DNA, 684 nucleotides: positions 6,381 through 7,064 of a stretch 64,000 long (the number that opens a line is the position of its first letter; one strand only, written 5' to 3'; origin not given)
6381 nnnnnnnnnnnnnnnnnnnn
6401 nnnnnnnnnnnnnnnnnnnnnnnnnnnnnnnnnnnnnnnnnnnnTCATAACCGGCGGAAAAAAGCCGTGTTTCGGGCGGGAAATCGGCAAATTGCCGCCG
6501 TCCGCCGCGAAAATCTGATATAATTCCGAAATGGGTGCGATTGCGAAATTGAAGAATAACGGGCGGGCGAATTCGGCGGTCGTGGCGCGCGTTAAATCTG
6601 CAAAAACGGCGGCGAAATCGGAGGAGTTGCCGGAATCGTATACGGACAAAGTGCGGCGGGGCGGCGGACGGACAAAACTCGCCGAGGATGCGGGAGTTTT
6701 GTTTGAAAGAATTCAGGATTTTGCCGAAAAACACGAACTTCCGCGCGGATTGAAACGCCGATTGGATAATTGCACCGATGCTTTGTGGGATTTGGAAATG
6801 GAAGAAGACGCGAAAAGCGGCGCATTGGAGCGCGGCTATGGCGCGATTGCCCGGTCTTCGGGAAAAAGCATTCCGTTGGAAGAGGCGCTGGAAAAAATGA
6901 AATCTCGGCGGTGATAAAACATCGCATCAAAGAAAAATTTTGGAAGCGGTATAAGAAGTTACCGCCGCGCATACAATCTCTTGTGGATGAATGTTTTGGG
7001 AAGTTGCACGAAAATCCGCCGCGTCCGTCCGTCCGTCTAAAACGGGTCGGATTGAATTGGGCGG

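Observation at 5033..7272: Near-identical tandem triplication of a RelE/ParE-like two-gene module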

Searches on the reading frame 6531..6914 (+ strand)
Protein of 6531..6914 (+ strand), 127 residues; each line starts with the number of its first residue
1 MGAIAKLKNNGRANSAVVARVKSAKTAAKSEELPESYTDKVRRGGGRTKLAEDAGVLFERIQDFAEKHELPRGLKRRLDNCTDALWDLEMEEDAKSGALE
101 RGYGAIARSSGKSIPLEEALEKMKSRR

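Call 5: search_protein_families(library=pfam, proteins=[window:6531-6914:+], max_evalue=1)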
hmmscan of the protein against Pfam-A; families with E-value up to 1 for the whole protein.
window:6531-6914:+ (127 aa): 0 families

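Call 6: search_protein_families(library=ncbifam, proteins=[window:6531-6914:+], max_evalue=1)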
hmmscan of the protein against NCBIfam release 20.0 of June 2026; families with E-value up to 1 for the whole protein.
window:6531-6914:+ (127 aa): 0 families

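Call 18: find_homologous_proteins(query=window:6531-6911:+)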
Query window:6531-6911:+ (127 aa): 3 proteins with E <= 0.001 among 36 candidates.
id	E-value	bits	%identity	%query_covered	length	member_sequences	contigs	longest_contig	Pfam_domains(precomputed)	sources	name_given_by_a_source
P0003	3.1e-71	255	97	100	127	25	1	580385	-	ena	-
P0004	5.6e-42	160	67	98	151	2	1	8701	-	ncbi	ncbi:MAG: hypothetical protein ACR2QC_11160 [Gammaproteobacteria bacterium]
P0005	1.7e-16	78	44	95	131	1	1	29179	-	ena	-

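Call 19: find_encoding_contigs(protein=P0004, flank=8000)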
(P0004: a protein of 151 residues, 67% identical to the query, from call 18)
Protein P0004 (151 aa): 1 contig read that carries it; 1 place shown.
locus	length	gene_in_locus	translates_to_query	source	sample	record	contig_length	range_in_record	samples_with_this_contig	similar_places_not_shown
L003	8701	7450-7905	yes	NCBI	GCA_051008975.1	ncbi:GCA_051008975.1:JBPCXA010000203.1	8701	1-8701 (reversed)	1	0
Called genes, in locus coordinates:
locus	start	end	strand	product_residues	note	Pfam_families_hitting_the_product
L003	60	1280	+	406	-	-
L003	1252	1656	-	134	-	-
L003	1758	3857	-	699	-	PF01138:RNase_PH, PF03725:RNase_PH_C (weak), PF03726:PNPase, PF01138:RNase_PH, PF00013:KH_1, PF00575:S1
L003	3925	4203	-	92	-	PF00312:Ribosomal_S15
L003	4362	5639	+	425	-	PF01512:Complex1_51K, PF10531:SLBB, PF22461:SLBB_2, PF10589:NADH_4Fe-4S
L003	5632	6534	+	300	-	PF01555:N6_N4_Mtase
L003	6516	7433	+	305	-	-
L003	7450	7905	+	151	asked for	-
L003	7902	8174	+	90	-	-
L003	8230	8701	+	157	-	PF00111:Fer2 (weak), PF13510:Fer2_4, PF10588:NADH-G_4Fe-4S_3, PF22117:Fer4_Nqo3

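Call 20: find_encoding_contigs(protein=P0005, flank=8000)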
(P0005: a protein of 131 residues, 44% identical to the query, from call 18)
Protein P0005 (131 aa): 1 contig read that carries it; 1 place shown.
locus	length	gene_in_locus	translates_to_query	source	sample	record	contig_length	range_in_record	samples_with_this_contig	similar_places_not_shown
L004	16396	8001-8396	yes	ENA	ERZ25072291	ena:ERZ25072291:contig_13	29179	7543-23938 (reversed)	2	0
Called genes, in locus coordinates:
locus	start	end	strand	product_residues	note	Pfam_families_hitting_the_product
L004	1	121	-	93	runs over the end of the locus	PF00312:Ribosomal_S15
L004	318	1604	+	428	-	PF01512:Complex1_51K, PF10531:SLBB, PF22461:SLBB_2, PF10589:NADH_4Fe-4S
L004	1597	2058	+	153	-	-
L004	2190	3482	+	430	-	PF01555:N6_N4_Mtase, PF01844:HNH, PF14279:HNH_5 (weak)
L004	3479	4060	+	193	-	-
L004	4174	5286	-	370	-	PF08240:ADH_N, PF00107:ADH_zinc_N, PF13602:ADH_zinc_N_2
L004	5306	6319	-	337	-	PF04069:OpuAC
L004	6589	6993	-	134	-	PF04828:GFA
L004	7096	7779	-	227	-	-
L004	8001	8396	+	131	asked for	-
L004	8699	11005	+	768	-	PF00111:Fer2 (weak), PF13510:Fer2_4, PF10588:NADH-G_4Fe-4S_3, PF22117:Fer4_Nqo3, PF22151:Fer4_NDSU1, PF00384:Molybdopterin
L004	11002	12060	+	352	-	PF00146:NADHdh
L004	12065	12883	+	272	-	PF10544:T5orf172, PF13455:MUG113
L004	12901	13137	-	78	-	-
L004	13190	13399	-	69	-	-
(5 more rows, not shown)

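Call 21: find_encoding_contigs(protein=P0003, flank=8000)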
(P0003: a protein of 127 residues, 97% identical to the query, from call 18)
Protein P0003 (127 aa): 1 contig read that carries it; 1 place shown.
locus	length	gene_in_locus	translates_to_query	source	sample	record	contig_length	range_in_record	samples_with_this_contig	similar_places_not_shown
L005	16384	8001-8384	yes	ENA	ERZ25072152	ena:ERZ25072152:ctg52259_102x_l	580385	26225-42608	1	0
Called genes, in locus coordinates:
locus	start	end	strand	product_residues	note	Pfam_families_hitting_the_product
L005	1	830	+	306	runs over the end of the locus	PF14281:PDDEXK_4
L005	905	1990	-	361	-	PF14487:DarT, PF01661:Macro (faint)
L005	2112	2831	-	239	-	PF00165:HTH_AraC (faint), PF12833:HTH_18, PF01035:DNA_binding_1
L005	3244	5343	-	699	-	PF01138:RNase_PH, PF03725:RNase_PH_C, PF03726:PNPase, PF01138:RNase_PH, PF00013:KH_1, PF00575:S1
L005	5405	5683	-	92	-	PF00312:Ribosomal_S15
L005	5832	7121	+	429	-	PF01512:Complex1_51K, PF10531:SLBB, PF22461:SLBB_2, PF10589:NADH_4Fe-4S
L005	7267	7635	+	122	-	-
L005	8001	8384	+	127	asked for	-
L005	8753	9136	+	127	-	-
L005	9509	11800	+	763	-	PF00111:Fer2 (weak), PF13510:Fer2_4, PF10588:NADH-G_4Fe-4S_3, PF22117:Fer4_Nqo3, PF22151:Fer4_NDSU1, PF00384:Molybdopterin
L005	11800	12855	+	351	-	PF00146:NADHdh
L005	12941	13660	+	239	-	PF08378:NERD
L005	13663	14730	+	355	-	PF00753:Lactamase_B (faint), PF13483:Lactamase_B_3, PF12706:Lactamase_B_2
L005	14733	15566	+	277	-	PF00809:Pterin_bind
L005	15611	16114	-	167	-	-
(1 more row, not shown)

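Call 33: find_related_loci(query=A5, collection=genome_contigs, flank=5000)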
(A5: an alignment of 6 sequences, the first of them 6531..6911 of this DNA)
Query A5 (127 aa) in genome_contigs; peptide patterns used: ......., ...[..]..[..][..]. (x = any residue, [..] = any of these).
111 stretches matched a pattern; 2 encode a relative of the query (tblastn E <= 1e-3); 2 distinct loci.
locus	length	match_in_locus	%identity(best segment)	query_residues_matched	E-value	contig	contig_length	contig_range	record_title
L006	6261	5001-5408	67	1-127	3e-45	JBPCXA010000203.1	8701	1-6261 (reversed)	MAG: Gammaproteobacteria bacterium isolate MAG_seacave_91 S1Ck127_8969513, whole genome shotgun sequence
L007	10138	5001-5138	50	77-116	1e-9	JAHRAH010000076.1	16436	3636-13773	MAG: Gammaproteobacteria bacterium isolate MEX2-MAG1 k127_310150_4074, whole genome shotgun sequence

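Call 35: find_homologous_proteins(query=A5, max_evalue=0.01)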
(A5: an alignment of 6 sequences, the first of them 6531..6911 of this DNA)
Query A5 (6 sequences) (127 aa, profile of the alignment): 11 proteins with E <= 0.01 among 8000 candidates.
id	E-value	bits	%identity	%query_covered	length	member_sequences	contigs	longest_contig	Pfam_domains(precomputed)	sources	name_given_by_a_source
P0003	7.3e-63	229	97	100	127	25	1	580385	-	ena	-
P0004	2.0e-61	224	67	98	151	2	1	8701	-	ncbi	ncbi:MAG: hypothetical protein ACR2QC_11160 [Gammaproteobacteria bacterium]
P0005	1.8e-54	201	44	95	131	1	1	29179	-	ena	-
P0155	1.6e-43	166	51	61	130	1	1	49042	-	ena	-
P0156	5.5e-37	145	49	59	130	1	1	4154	-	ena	-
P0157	2.2e-32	130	45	89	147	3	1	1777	-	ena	-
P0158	1.3e-30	124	42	79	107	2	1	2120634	-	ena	-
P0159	7.3e-28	115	37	83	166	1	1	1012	-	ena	-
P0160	8.9e-11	60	48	43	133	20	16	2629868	-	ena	-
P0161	3.1e-8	52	50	31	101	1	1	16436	-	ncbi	-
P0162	9.0e-8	50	43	49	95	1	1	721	-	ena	-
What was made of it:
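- It always lies directly upstream, and its family is small (11 proteins, call 35).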

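Call 37: find_encoding_contigs(protein=P0160, flank=4000, max_places=6)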
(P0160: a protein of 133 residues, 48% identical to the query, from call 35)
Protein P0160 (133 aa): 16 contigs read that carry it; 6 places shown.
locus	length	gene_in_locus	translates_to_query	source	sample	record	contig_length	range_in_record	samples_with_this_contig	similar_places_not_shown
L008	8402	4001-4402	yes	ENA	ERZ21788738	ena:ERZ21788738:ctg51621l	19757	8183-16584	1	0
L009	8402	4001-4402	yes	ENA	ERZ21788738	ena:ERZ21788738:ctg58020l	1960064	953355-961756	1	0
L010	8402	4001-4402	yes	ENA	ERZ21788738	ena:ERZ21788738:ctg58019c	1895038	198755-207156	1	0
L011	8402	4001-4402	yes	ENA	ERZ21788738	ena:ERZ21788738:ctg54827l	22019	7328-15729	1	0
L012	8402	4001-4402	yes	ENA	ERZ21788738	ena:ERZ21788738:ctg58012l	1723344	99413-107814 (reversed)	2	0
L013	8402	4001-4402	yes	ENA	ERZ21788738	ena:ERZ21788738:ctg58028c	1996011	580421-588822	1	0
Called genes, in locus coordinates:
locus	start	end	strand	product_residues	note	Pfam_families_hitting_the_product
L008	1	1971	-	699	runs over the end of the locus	PF01138:RNase_PH, PF03725:RNase_PH_C, PF03726:PNPase, PF01138:RNase_PH, PF00013:KH_1, PF00575:S1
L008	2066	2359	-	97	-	PF00312:Ribosomal_S15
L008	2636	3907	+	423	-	PF01512:Complex1_51K, PF10531:SLBB, PF22461:SLBB_2, PF10589:NADH_4Fe-4S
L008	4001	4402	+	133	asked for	-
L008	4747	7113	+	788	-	PF00111:Fer2 (weak), PF13510:Fer2_4, PF10588:NADH-G_4Fe-4S_3, PF22117:Fer4_Nqo3, PF22151:Fer4_NDSU1, PF00384:Molybdopterin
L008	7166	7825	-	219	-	-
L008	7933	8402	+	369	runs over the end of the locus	PF00146:NADHdh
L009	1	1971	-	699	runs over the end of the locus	PF01138:RNase_PH, PF03725:RNase_PH_C, PF03726:PNPase, PF01138:RNase_PH, PF00013:KH_1, PF00575:S1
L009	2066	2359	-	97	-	PF00312:Ribosomal_S15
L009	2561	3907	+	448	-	PF01512:Complex1_51K, PF10531:SLBB, PF22461:SLBB_2, PF10589:NADH_4Fe-4S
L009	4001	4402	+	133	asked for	-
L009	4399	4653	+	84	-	PF24732:ParE_like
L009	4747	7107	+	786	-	PF00111:Fer2 (weak), PF13510:Fer2_4, PF10588:NADH-G_4Fe-4S_3, PF22117:Fer4_Nqo3, PF22151:Fer4_NDSU1, PF00384:Molybdopterin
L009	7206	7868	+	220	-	-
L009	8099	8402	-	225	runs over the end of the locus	-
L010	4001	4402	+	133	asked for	-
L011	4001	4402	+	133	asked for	-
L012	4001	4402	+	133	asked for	-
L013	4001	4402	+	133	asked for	-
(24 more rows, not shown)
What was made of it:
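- On Pfam PF24732 ParE_like: The orthologue at the same site in L009 carries the precomputed PF24732 hit (call 37).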

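Call 38: find_encoding_contigs(protein=P0158, flank=5000)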
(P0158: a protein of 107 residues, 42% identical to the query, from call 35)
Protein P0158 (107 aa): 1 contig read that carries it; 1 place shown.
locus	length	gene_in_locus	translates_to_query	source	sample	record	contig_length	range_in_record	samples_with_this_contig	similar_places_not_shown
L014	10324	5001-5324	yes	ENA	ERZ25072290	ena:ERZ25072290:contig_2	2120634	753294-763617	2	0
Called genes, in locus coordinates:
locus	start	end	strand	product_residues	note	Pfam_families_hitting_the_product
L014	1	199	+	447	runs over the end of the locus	PF01512:Complex1_51K, PF10531:SLBB, PF22461:SLBB_2, PF10589:NADH_4Fe-4S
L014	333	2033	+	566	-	PF03235:GmrSD_N, PF07510:GmrSD_C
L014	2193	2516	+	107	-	-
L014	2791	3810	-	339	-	PF00753:Lactamase_B (faint), PF13483:Lactamase_B_3, PF12706:Lactamase_B_2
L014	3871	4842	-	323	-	PF13483:Lactamase_B_3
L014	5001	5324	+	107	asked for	-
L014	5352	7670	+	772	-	PF00111:Fer2 (weak), PF13510:Fer2_4, PF10588:NADH-G_4Fe-4S_3, PF22117:Fer4_Nqo3, PF22151:Fer4_NDSU1, PF00384:Molybdopterin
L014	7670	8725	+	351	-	PF00146:NADHdh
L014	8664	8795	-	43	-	-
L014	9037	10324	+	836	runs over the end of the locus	PF00082:Peptidase_S8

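Call 57: predict_structure(alignment_id=A6)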
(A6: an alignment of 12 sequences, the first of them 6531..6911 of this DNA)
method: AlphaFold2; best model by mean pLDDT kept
length: 127 residues; sequences in the alignment: 12
mean_pLDDT: 65.6   pTM: 0.46
mean pLDDT of the five models: 65.6, 64.5, 64.5, 63.0, 62.7
residues with pLDDT >= 90: 29; 70-90: 28; 50-70: 29; < 50: 41
segments of 3 or more residues with pLDDT < 50: 1-35, 111-113, 125-127
pLDDT, mean of each block of 10 residues (from residue 1): 42 36 35 49 72 90 91 93 90 82 62 56 52
secondary structure, 60 per line:
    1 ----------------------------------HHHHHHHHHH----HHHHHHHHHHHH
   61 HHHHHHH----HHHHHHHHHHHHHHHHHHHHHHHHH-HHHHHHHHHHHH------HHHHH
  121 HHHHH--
elements in order: H35-44 H49-67 H72-96 H98-109 H116-125

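Call 61: fold_search(model_id=the predicted structure, library=pdb)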
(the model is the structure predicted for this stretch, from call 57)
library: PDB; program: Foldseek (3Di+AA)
matches with E <= 10: 30; with E <= 0.001: 0
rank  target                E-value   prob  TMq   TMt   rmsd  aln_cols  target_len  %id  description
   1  4asv_MODEL_1_A        2.7e+00  0.28  0.31  0.47  10.3        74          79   22  Solution structure of the N-terminal dimerisation domain of Sgt2 (released 2013-01-16)
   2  5jsb_B                3.7e+00  0.25  0.35  0.38   9.3        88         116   12  Crystal structure of Mcl1-inhibitor complex (released 2016-11-16)
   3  2ip6                  4.2e+00  0.15  0.30  0.41  13.4        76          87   18  Crystal structure of PedB (released 2007-10-02)
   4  9buh_0                4.4e+00  0.08  0.26  0.42   7.8        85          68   15  Cryo-EM structure of respiratory supercomplex I III IV (released 2025-05-21)
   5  2lw1_MODEL_1_A        4.7e+00  0.18  0.36  0.51  14.8        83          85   16  The C-terminal domain of the Uup protein is a DNA-binding coiled coil motif (released 2012-09-19)
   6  6t5a_A                5.0e+00  0.09  0.29  0.37  24.9       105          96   17  Crystal structure of herpes simplex virus 1 pUL7:pUL51 complex (released 2020-05-20)
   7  6lqo_L                5.7e+00  0.08  0.25  0.32   9.4        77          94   12  EBV tegument protein BBRF2/BSRF1 complex (released 2020-10-07)
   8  9iho_Y                5.7e+00  0.06  0.26  0.18  16.5        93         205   18  Open state without NUQM and without flavoprotein (classification state 4) of Pichia pastoris mitochondrial complex I i (released 2025-10-15)
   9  5bxz_B                6.0e+00  0.10  0.28  0.43   9.3        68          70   20  H17 Bat Influenza NS1 RNA Binding Domain (released 2015-08-19)
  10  6v1v_A                6.4e+00  0.28  0.38  0.07   7.1        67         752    9  VIP3B (VIP3B_2160) adapted for crystallization (released 2019-12-18)
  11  5f2v_X                7.2e+00  0.12  0.28  0.21   4.9        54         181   18  Crystal structure of the small alarmone synthethase 1 from Bacillus subtilis bound to AMPCPP (released 2015-12-16)
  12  5f2v_S                7.7e+00  0.11  0.28  0.20   4.9        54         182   18  Crystal structure of the small alarmone synthethase 1 from Bacillus subtilis bound to AMPCPP (released 2015-12-16)
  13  3ub0_A                7.7e+00  0.11  0.34  0.24  15.7        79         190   16  Crystal structure of the nonstructural protein 7 and 8 complex of Feline Coronavirus (released 2012-02-22)
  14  5h5n_A                7.7e+00  0.09  0.28  0.44   9.7        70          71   20  The crystal structure of the NS1 (H17N10) RNA-binding domain (released 2016-11-23)
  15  5sva_U                7.7e+00  0.04  0.22  0.19  20.4       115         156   10  Mediator-RNA Polymerase II Pre-Initiation Complex (released 2016-09-28)
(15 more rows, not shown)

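Call 63: find_encoding_contigs(protein=window:6531-6914:+, flank=3000, max_places=6)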
Protein window:6531-6914:+ (127 aa): no gene with exactly this product is on record in the collection.

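Call 65: find_encoding_contigs(protein=P0166, flank=4000, max_places=6)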
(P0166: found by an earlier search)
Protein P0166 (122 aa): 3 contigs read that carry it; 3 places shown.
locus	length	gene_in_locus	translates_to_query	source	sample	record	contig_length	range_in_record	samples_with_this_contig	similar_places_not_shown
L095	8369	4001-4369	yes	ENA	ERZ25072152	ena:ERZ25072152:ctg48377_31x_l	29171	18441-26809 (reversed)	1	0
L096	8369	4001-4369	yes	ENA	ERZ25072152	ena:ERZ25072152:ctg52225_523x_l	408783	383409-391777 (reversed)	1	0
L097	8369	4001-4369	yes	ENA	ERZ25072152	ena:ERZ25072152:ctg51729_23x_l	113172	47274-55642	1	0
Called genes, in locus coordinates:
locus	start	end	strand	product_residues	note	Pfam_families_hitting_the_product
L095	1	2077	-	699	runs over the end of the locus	PF01138:RNase_PH, PF03725:RNase_PH_C, PF03726:PNPase, PF01138:RNase_PH, PF00013:KH_1, PF00575:S1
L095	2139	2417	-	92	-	PF00312:Ribosomal_S15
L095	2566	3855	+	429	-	PF01512:Complex1_51K, PF10531:SLBB, PF22461:SLBB_2, PF10589:NADH_4Fe-4S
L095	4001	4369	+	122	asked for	-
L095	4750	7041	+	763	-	PF00111:Fer2 (weak), PF13510:Fer2_4, PF10588:NADH-G_4Fe-4S_3, PF22117:Fer4_Nqo3, PF22151:Fer4_NDSU1, PF00384:Molybdopterin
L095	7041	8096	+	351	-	PF00146:NADHdh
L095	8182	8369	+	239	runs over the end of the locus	PF08378:NERD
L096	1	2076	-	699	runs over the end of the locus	PF01138:RNase_PH, PF03725:RNase_PH_C, PF03726:PNPase, PF01138:RNase_PH, PF00013:KH_1, PF00575:S1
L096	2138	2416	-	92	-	PF00312:Ribosomal_S15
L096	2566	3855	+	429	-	PF01512:Complex1_51K, PF10531:SLBB, PF22461:SLBB_2, PF10589:NADH_4Fe-4S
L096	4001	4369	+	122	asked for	-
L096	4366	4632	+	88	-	-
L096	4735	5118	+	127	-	-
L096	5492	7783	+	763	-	PF00111:Fer2 (weak), PF13510:Fer2_4, PF10588:NADH-G_4Fe-4S_3, PF22117:Fer4_Nqo3, PF22151:Fer4_NDSU1, PF00384:Molybdopterin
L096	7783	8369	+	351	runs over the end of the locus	PF00146:NADHdh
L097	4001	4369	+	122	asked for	-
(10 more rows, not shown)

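Call 66: find_encoding_contigs(protein=P0163, flank=4000, max_places=8)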
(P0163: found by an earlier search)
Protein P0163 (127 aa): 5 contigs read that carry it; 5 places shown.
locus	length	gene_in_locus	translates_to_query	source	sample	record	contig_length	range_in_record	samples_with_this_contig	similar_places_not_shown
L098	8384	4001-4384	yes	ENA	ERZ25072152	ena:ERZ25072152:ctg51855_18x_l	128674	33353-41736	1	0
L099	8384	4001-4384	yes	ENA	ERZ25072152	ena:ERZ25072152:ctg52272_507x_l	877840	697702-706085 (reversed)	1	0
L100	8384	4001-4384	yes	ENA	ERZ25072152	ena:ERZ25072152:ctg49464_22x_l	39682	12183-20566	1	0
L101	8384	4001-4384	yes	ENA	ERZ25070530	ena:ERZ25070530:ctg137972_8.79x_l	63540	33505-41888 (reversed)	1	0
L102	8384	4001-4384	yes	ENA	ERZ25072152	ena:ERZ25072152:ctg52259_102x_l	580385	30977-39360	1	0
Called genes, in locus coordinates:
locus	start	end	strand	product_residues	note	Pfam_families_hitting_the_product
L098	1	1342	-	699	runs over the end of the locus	PF01138:RNase_PH, PF03725:RNase_PH_C, PF03726:PNPase, PF01138:RNase_PH, PF00013:KH_1, PF00575:S1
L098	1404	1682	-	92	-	PF00312:Ribosomal_S15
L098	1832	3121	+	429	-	PF01512:Complex1_51K, PF10531:SLBB, PF22461:SLBB_2, PF10589:NADH_4Fe-4S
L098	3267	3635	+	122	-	-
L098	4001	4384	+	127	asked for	-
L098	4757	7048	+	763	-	PF00111:Fer2 (weak), PF13510:Fer2_4, PF10588:NADH-G_4Fe-4S_3, PF22117:Fer4_Nqo3, PF22151:Fer4_NDSU1, PF00384:Molybdopterin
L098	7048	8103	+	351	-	PF00146:NADHdh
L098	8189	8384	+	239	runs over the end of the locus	PF08378:NERD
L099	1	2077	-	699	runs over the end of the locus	PF01138:RNase_PH, PF03725:RNase_PH_C, PF03726:PNPase, PF01138:RNase_PH, PF00013:KH_1, PF00575:S1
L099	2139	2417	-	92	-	PF00312:Ribosomal_S15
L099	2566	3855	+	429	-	PF01512:Complex1_51K, PF10531:SLBB, PF22461:SLBB_2, PF10589:NADH_4Fe-4S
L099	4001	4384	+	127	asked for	-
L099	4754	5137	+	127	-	-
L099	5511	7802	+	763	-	PF00111:Fer2 (weak), PF13510:Fer2_4, PF10588:NADH-G_4Fe-4S_3, PF22117:Fer4_Nqo3, PF22151:Fer4_NDSU1, PF00384:Molybdopterin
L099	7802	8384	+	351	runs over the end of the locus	PF00146:NADHdh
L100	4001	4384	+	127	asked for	-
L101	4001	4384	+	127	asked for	-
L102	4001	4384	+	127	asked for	-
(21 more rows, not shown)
